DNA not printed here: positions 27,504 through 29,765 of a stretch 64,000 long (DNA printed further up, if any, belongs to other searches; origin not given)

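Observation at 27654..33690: Three tandem paralogous GT-C (PMT/ArnT-like) membrane glycosyltransferases, each with a conserved soluble C-terminal domain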

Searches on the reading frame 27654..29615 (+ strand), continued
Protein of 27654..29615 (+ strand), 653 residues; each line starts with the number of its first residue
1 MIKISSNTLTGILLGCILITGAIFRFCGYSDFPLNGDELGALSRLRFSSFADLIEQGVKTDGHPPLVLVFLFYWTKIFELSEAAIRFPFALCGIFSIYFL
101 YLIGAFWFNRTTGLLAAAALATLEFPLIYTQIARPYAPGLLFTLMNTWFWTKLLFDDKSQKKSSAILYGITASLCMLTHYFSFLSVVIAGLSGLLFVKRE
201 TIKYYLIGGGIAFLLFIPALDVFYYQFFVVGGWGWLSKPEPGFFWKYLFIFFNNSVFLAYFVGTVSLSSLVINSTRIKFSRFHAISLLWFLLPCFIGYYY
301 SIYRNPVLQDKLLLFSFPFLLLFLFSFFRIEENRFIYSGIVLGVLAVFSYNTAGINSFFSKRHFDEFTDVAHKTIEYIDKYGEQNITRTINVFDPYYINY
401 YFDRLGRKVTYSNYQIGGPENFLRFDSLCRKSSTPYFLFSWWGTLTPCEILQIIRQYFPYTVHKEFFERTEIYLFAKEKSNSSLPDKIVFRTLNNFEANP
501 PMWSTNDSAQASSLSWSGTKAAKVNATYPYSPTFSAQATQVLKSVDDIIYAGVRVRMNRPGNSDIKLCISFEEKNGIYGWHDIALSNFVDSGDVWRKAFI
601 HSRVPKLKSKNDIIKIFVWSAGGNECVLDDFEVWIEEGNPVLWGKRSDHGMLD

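Call 65: search_solved_structures(query=A1, max_evalue=10, show_alignments=3)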
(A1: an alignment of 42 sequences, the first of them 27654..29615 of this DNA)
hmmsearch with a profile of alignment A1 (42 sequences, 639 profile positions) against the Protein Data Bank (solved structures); distinct sequences matched with E-value up to 10: 8.
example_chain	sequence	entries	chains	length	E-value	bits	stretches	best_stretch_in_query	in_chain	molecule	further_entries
4tq3_A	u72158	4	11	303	0.0092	17.9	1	284-325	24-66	Prenyltransferase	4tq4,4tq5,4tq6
8zwo_E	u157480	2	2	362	0.06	15.2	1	413-556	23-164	Replication factor C subunit 3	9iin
9uiq_E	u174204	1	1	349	0.088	14.6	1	416-556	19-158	Replication factor C subunit 3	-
6vvo_E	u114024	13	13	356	0.092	14.6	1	416-556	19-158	Replication factor C subunit 3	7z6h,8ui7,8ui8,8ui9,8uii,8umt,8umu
5ezm_A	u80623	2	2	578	0.81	11.4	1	75-119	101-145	4-amino-4-deoxy-L-arabinose transferase or related glycosyltransferases of PMT family | 4-amino-4-deoxy-L-arabinose (L-Ara4N) transferase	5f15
3eoz_A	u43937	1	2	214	1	11.1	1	380-457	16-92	putative Phosphoglycerate mutase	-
6sw4_A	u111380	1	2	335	1.5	10.6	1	338-478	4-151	Arabinose binding protein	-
7uw9_G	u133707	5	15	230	5.8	8.6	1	469-556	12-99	V-type proton ATPase subunit E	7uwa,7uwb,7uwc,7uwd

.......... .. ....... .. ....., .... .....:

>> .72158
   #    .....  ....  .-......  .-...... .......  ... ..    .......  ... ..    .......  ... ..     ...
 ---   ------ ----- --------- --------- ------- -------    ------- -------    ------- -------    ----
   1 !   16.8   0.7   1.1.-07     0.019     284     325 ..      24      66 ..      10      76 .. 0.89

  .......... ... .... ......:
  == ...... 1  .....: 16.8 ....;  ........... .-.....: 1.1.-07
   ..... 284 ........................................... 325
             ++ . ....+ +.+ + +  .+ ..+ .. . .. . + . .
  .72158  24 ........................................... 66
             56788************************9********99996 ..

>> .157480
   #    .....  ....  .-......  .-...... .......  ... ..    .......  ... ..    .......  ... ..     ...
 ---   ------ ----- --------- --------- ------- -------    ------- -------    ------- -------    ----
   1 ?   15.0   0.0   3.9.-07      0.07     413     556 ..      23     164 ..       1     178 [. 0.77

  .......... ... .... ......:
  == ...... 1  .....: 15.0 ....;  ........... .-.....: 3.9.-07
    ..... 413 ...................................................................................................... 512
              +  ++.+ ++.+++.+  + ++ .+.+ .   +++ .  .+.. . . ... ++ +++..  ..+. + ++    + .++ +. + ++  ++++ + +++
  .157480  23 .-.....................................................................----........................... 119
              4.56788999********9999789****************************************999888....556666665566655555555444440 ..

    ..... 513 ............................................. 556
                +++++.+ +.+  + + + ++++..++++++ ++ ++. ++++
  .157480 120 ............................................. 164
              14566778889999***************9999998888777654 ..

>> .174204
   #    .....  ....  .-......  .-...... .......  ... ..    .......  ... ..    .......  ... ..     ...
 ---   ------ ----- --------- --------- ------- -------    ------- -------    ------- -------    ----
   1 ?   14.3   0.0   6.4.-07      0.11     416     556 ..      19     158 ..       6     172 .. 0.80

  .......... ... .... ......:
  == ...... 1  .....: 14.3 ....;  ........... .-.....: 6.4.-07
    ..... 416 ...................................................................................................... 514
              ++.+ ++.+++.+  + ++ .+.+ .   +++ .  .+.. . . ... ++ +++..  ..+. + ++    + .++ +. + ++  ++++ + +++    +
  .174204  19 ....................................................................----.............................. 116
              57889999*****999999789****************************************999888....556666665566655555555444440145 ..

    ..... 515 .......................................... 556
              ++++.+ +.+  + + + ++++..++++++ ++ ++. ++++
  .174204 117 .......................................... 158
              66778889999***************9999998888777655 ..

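Call 69: search_protein_families(library=ncbifam, proteins=[L001:6841-8577:+, L001:8580-10004:+], max_evalue=0.001)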
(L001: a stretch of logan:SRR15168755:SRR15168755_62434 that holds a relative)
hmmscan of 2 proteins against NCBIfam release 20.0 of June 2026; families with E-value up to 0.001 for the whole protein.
L001:6841-8577:+ (578 aa): 1 family
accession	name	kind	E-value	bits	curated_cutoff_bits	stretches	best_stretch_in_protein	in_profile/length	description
NF047440.1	LA3751_2_3_fam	subfamily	0.00019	20.4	200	1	124-411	98-386/460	LA_3751/LA_3752 family putative glycosyltransferase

L001:8580-10004:+ (474 aa): 0 families

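Call 73: search_protein_families(library=pfam, proteins=[L007:5304-7430:+, P0156], max_evalue=0.1)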
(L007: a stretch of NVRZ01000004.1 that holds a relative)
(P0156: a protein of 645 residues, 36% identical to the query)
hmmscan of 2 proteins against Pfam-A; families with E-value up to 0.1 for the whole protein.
L007:5304-7430:+ (708 aa): 1 family
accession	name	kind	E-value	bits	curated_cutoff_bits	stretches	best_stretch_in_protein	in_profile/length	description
PF09578.15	Spore_YabQ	-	0.011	16.3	27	1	382-420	36-74/79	Spore cortex protein YabQ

P0156 (645 aa): 2 families
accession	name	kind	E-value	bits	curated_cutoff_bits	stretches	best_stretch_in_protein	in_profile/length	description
PF13231.12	PMT_2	-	4.3e-09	37.2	26.1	1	62-224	2-158/160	Dolichyl-phosphate-mannose-protein mannosyltransferase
PF02018.23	CBM_4_9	-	1.7e-05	25.6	25.9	1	507-625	8-128/136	Carbohydrate binding domain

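Call 83: search_protein_families(library=pfam, proteins=[L007:10055-12367:+, L007:12445-13167:+, L007:2785-3219:+, L033:11941-12342:-, L033:9280-9663:-, L033:12474-13673:+, L033:13774-14422:+, L018:4500-4853:-, L030:11008-13098:+], max_evalue=0.001)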
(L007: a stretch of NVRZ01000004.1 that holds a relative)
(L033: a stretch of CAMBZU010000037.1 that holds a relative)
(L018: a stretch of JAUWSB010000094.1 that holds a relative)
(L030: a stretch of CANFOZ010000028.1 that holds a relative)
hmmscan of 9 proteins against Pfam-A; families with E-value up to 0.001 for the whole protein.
L007:10055-12367:+ (770 aa): 4 families
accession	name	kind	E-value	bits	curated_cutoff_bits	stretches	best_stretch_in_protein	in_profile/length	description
PF21544.3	PorZ_N_b_propeller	-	1.5e-40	139.4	27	1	55-209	1-154/154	TSS9, PorZ, N-terminal beta-propeller domain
PF07494.17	Reg_prop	-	4.7e-12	45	20.4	0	541-563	1-23/24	Two component regulator propeller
PF13585.12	CHU_C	-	0.00016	22.2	27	0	707-761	26-78/86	CHU_C Type IX secretion signal domain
PF18962.6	Por_Secre_tail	-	0.00063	20.4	27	0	689-760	2-69/75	Secretion system C-terminal sorting domain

L007:12445-13167:+ (240 aa): 2 families
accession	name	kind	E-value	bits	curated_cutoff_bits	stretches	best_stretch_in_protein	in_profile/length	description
PF02565.21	RecO_C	-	1.7e-23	83.6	22.1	1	87-225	3-151/157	Recombination protein O C terminal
PF11967.14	RecO_N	-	1.7e-18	66.8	27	1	1-76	1-75/80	Recombination protein O N terminal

L007:2785-3219:+ (144 aa): 1 family
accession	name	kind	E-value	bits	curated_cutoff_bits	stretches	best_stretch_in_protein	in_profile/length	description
PF02130.23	YbeY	-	2e-24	86.3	25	1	20-138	8-127/129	Endoribonuclease YbeY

L033:11941-12342:- (133 aa): 1 family
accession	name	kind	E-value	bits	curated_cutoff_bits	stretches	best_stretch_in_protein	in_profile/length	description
PF01479.30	S4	-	1e-07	32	22.8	1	9-54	1-46/48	S4 domain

L033:9280-9663:- (127 aa): 0 families

L033:12474-13673:+ (399 aa): 2 families
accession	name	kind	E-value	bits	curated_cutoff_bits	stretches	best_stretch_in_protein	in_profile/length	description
PF05222.21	AlaDh_PNT_N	-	1.5e-18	67.8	30.4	1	4-135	1-135/136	Alanine dehydrogenase/PNT, N-terminal domain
PF01262.27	AlaDh_PNT_C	-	0.00052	19.9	23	0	248-363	82-183/214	Alanine dehydrogenase/PNT, C-terminal domain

L033:13774-14422:+ (216 aa): 1 family
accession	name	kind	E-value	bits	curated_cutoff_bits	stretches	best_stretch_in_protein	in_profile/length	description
PF03301.18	Trp_dioxygenase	-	1e-24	88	34.9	1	37-151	15-139/346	Tryptophan 2,3-dioxygenase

L018:4500-4853:- (117 aa): 1 family
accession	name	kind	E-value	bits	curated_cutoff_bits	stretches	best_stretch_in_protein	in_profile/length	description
PF01245.26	Ribosomal_L19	-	4.5e-43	146.2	22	1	6-114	2-110/111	Ribosomal protein L19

L030:11008-13098:+ (696 aa): 1 family
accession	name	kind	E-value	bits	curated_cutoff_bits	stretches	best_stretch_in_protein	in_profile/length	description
PF07584.16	BatA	-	8.5e-21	74.6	25.9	1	7-82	1-77/77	Aerotolerance regulator N-terminal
